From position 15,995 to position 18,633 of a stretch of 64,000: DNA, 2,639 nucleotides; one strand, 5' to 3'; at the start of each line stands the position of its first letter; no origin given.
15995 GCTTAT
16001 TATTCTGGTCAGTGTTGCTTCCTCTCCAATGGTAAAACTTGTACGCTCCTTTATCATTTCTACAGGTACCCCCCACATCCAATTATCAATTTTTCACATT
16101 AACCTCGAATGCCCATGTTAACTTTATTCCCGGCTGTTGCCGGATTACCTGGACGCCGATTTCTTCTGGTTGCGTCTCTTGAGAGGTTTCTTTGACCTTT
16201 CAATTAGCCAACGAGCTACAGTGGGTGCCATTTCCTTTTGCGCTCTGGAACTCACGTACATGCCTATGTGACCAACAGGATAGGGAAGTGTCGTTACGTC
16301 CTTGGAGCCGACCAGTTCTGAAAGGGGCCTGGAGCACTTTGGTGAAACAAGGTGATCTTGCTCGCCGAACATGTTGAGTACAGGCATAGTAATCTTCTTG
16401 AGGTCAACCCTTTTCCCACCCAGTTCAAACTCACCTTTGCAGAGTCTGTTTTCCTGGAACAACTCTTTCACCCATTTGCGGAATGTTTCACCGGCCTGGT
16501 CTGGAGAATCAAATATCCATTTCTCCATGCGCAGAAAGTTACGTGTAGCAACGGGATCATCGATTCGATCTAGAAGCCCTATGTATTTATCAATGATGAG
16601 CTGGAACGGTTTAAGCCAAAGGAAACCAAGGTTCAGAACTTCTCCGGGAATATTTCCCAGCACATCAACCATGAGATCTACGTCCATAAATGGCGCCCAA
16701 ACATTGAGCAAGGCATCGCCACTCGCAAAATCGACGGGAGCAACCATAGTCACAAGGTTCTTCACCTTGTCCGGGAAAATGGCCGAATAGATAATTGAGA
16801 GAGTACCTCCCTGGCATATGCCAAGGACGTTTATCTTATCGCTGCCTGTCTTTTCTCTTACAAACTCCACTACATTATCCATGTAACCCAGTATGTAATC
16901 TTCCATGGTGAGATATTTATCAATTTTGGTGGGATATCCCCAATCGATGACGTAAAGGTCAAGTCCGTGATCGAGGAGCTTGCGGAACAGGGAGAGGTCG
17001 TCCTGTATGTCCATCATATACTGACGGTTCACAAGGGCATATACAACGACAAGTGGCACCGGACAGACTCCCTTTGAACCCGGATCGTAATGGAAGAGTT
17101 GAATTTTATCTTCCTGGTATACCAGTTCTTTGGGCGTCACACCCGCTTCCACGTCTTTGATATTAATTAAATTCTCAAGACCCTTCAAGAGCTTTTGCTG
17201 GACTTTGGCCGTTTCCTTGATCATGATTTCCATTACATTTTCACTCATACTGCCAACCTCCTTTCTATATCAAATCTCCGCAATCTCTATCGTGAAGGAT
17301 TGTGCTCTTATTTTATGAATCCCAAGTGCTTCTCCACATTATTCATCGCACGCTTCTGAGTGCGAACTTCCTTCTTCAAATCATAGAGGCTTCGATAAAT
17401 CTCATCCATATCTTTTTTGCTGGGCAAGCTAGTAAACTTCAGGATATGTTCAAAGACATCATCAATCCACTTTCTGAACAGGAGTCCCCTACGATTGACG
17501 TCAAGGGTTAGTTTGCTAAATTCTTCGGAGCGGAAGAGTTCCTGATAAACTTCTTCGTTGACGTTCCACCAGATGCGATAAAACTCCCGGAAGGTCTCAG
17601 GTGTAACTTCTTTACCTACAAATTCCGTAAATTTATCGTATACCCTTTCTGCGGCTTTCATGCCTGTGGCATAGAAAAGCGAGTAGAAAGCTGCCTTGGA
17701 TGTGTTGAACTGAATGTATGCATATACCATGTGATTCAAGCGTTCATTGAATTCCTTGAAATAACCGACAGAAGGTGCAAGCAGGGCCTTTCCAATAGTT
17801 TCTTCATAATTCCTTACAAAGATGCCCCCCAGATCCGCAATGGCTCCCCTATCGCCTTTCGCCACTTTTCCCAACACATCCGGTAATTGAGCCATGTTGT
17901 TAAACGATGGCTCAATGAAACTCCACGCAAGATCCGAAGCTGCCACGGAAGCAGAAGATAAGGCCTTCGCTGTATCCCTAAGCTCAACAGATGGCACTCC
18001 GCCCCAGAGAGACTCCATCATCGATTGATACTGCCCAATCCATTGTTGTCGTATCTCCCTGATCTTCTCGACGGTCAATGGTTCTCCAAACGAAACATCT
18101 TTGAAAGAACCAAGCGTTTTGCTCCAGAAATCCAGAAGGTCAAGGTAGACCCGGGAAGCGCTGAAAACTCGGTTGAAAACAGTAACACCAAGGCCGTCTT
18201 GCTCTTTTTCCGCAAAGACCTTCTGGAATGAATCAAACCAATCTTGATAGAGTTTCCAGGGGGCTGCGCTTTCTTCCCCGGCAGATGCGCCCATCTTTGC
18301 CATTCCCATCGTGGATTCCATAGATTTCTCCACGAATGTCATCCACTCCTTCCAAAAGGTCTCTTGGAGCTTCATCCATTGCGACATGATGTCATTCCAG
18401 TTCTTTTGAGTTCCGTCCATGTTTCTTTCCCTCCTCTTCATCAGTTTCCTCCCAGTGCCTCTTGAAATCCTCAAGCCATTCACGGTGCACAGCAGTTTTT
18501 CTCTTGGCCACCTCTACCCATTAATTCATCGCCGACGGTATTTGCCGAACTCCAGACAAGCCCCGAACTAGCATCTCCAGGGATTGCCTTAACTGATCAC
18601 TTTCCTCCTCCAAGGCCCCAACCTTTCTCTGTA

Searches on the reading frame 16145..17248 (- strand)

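Call 9: search_protein_families(library=pfam, proteins=[window:16145-17248:-], max_evalue=0.01)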
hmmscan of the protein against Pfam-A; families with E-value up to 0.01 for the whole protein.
window:16145-17248:- (367 aa): 7 families
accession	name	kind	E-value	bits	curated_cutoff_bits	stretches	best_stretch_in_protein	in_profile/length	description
PF00561.26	Abhydrolase_1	-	3.5e-19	69.9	25.8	1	80-315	14-227/245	alpha/beta hydrolase fold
PF11339.14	DUF3141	-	1.8e-08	33.9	29.7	1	135-335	139-356/582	Protein of unknown function (DUF3141)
PF07167.19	PhaC_N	-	5.7e-07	29.8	23.7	1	36-89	118-171/173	Poly-beta-hydroxybutyrate polymerase (PhaC) N-terminus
PF06850.17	PHB_depo_C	-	1.5e-06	28.3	27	1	252-348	98-199/203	PHB de-polymerase C-terminus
PF12146.15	Hydrolase_4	-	8e-06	25.8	27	0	283-324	187-228/239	Serine aminopeptidase, S33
PF01738.24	DLH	-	0.0012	18.9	21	0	118-164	76-123/217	Dienelactone hydrolase family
PF03959.19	FSH1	-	0.0083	16.3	21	0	283-328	156-200/211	Serine hydrolase (FSH1)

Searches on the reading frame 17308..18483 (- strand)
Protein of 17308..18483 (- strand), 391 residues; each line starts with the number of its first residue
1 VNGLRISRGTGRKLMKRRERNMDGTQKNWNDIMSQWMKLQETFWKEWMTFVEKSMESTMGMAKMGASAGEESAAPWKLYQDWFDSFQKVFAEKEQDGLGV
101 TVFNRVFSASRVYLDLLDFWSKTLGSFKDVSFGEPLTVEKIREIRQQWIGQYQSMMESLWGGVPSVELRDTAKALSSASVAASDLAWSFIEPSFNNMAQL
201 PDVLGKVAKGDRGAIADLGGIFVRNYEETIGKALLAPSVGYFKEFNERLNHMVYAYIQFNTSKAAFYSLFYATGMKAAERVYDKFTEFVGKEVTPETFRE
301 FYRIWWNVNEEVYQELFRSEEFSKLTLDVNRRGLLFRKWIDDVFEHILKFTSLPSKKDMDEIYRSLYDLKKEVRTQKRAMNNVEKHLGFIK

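Call 9: search_protein_families(library=pfam, proteins=[window:17308-18483:-], max_evalue=0.01)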
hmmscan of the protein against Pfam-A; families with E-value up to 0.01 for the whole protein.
window:17308-18483:- (391 aa): 1 family
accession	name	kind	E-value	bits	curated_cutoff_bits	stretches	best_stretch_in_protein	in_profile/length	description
PF09712.15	PHA_synth_III_E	-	2.5e-33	116.1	25.7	1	35-376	1-310/311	Poly(R)-hydroxyalkanoic acid synthase subunit (PHA_synth_III_E)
